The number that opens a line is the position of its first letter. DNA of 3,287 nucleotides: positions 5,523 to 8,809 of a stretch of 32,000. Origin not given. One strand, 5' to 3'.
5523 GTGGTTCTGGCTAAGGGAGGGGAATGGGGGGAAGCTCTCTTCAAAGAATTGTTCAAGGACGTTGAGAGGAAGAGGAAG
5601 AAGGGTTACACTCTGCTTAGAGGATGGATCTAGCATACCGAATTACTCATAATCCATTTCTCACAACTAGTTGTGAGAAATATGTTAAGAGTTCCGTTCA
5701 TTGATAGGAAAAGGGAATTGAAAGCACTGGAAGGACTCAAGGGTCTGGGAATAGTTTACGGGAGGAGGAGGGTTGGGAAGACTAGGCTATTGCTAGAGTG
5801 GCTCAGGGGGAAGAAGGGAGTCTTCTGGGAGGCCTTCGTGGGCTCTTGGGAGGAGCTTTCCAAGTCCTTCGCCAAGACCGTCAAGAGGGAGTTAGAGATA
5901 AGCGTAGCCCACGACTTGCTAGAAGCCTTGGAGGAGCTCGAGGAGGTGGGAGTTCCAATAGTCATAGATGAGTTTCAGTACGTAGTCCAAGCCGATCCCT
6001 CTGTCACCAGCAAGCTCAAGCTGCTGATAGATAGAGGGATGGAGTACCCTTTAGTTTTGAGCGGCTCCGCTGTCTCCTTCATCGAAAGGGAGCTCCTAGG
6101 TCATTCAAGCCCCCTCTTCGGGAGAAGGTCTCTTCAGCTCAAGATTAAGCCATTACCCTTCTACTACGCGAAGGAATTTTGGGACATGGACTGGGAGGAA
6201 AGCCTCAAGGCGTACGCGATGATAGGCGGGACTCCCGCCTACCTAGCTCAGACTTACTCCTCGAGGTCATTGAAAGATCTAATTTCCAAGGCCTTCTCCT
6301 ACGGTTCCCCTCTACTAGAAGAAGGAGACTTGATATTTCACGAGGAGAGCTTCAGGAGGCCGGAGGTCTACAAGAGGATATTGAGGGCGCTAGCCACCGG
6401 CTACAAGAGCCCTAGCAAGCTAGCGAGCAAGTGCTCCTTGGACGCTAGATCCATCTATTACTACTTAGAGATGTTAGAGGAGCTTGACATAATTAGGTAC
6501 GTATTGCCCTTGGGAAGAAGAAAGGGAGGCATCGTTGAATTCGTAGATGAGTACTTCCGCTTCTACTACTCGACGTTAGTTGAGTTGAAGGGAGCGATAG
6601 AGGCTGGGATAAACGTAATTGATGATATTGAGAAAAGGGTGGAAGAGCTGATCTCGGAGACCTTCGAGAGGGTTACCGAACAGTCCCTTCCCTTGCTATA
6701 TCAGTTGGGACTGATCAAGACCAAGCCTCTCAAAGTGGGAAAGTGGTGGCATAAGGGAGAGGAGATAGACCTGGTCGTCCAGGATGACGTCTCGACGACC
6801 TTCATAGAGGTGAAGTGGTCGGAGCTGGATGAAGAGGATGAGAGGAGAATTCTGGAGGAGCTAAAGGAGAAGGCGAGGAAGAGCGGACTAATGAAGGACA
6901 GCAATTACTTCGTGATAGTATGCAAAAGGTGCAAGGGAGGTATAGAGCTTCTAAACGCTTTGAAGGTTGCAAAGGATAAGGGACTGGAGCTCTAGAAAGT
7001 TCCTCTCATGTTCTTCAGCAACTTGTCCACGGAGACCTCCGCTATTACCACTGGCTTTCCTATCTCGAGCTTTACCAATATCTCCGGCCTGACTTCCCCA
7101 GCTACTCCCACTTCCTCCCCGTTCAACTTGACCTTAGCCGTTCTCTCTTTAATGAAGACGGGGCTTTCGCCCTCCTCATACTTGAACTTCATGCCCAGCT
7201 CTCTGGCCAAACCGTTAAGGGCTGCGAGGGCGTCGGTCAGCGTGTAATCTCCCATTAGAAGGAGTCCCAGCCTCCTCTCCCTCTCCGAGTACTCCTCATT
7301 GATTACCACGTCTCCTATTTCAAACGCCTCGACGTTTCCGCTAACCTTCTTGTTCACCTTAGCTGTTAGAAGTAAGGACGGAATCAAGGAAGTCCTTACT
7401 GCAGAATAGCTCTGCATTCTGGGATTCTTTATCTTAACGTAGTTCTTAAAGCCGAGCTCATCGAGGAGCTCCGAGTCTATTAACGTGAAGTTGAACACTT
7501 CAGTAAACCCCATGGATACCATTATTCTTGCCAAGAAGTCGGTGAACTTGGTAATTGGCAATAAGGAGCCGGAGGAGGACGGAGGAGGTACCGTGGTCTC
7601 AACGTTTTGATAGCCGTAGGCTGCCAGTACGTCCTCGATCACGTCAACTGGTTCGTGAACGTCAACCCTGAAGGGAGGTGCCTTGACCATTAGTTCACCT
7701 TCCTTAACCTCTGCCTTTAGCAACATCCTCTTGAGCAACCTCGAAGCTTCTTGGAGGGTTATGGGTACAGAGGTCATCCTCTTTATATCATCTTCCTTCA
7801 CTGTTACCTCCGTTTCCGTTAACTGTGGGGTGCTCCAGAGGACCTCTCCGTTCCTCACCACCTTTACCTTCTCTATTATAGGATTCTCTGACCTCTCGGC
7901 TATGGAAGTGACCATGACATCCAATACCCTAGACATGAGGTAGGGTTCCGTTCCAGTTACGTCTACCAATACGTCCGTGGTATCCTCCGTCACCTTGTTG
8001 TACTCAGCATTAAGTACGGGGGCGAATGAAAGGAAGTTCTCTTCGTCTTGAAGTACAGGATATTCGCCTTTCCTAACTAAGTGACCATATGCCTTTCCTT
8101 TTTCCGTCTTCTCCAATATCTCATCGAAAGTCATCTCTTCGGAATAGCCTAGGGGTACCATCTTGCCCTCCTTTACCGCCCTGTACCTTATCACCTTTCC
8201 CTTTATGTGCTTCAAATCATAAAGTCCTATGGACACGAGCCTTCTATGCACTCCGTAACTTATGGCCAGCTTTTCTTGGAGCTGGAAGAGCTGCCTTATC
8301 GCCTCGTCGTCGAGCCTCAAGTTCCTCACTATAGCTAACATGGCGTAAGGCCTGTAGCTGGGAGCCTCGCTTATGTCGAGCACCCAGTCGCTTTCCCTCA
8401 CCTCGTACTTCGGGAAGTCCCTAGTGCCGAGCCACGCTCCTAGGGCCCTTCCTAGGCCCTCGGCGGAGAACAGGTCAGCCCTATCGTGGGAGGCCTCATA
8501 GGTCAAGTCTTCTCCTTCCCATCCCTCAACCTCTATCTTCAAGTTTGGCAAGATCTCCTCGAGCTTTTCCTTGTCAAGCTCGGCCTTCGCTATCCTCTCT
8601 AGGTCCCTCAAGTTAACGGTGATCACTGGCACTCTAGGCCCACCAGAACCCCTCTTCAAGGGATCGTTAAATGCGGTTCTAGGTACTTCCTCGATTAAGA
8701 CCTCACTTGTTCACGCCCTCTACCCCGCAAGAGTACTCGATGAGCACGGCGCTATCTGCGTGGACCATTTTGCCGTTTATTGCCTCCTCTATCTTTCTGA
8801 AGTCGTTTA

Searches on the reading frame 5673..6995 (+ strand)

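Call 11: search_protein_families(library=pfam, proteins=[window:5673-6995:+], max_evalue=0.001)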
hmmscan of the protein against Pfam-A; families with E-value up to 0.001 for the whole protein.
window:5673-6995:+ (440 aa): 8 families
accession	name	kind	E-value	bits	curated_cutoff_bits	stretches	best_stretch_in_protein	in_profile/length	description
PF03008.20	DUF234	-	1.1e-18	68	22.5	1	295-393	2-100/100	Archaea bacterial proteins of unknown function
PF01637.24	ATPase_2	-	1.3e-11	45.2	33.2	1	9-193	1-224/225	ATPase domain predominantly from Archaea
PF13173.12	AAA_14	-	1.2e-08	35.4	27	1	27-163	6-125/129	AAA domain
PF13401.12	AAA_22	-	2.7e-05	24.9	27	1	23-133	5-124/130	AAA domain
PF14947.12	HTH_45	-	0.00061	20.2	25.5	0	230-275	5-50/77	Winged helix-turn-helix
PF13481.12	AAA_25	-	0.00065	19.8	27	0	22-44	32-54/195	AAA domain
PF12840.13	HTH_20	-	0.00075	19.9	27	0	235-276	8-50/51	Helix-turn-helix domain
PF13635.12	DUF4143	-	0.00087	19.5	28.1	0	360-383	136-160/160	Domain of unknown function (DUF4143)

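Call 39: search_protein_families(library=ncbifam, proteins=[window:5673-6995:+], max_evalue=0.01)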
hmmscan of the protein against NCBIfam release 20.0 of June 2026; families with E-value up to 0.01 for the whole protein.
window:5673-6995:+ (440 aa): 1 family
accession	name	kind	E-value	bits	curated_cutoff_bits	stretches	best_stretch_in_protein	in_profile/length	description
NF053610.1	Sso10a_fam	subfamily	1.1e-06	28.5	60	1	231-276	5-49/64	Sso10a family chromatin protein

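Call 66: search_protein_families(library=padloc, proteins=[window:5673-6995:+], max_evalue=0.01)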
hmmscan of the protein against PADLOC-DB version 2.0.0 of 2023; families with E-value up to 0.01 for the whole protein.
window:5673-6995:+ (440 aa): 9 families
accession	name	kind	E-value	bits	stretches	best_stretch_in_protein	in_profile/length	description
PDLC04984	PDC-S27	-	4.6e-27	93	1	10-401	5-431/474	-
PDLC04789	PDC-S01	-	6e-14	49.9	1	26-277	20-246/375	-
PDLC04787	PDC-S01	-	2.1e-10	38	1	9-271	10-269/412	-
PDLC04985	PDC-S27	-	4.9e-10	36.9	1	28-275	30-300/484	-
PDLC04790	PDC-S01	-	5.7e-07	26.6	0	360-403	344-388/422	-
PDLC04786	PDC-S01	-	1.6e-06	25.2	1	27-163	24-150/439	-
PDLC04791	PDC-S01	-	5.6e-06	23.3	0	24-205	20-185/395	-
PDLC04788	PDC-S01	-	0.0014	15.7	0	176-381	178-381/448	-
PDLC04792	PDC-S01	-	0.0016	15.1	0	27-134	23-123/452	-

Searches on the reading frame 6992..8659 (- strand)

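Call 11: search_protein_families(library=pfam, proteins=[window:6992-8659:-], max_evalue=0.001)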
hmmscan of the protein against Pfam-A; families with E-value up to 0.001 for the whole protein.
window:6992-8659:- (555 aa): 3 families
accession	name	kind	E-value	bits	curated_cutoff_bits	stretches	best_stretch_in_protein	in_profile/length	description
PF17759.6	tRNA_synthFbeta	-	2.4e-37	129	22.4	1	355-543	3-213/214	Phenylalanyl tRNA synthetase beta chain CLM domain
PF03484.21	B5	-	1.5e-19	70.4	28.6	1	285-350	1-67/67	tRNA synthetase B5 domain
PF03483.22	B3_4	-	3.9e-08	33.5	29.3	1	139-239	48-129/174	B3/4 domain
